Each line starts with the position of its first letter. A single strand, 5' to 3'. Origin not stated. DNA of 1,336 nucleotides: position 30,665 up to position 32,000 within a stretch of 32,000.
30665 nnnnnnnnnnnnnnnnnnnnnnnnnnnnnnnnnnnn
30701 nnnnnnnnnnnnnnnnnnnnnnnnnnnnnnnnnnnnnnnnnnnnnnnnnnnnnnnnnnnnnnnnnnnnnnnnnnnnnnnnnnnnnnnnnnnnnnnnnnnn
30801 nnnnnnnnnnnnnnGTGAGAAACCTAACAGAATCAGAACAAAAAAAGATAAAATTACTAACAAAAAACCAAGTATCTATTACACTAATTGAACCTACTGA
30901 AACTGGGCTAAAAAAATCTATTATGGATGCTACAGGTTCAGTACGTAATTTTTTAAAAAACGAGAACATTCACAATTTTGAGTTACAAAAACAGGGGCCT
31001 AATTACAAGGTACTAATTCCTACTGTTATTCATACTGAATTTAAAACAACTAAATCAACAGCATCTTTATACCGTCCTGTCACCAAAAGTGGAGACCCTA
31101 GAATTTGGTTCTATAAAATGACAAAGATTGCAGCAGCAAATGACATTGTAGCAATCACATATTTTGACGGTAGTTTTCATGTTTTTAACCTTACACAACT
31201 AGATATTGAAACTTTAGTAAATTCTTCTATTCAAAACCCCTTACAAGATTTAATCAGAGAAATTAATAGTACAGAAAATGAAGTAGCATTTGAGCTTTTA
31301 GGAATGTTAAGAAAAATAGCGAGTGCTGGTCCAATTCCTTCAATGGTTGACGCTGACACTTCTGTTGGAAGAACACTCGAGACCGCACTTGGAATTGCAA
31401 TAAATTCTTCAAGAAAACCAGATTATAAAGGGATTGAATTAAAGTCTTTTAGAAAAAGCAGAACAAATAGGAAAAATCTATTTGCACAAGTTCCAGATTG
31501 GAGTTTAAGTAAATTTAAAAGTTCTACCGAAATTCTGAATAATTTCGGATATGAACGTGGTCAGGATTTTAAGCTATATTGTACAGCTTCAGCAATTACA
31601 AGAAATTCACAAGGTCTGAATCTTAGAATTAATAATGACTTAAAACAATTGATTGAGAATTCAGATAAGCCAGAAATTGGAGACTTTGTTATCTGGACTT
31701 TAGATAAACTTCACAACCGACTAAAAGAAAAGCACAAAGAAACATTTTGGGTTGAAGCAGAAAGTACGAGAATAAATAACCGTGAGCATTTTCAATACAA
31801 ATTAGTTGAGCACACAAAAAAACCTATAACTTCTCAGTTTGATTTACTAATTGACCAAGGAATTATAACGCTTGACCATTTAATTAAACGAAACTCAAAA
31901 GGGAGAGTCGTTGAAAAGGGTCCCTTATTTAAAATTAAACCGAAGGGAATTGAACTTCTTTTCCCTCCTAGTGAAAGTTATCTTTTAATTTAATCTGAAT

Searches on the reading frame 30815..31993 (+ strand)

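Call 45: search_protein_families(library=pfam, proteins=[window:30815-31993:+])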
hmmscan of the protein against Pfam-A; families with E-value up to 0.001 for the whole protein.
window:30815-31993:+ (392 aa): 1 family
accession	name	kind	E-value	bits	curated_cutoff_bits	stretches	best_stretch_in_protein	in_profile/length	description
PF15515.12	MvaI_BcnI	-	1.5e-76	257.8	25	1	163-383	2-227/227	MvaI/BcnI restriction endonuclease family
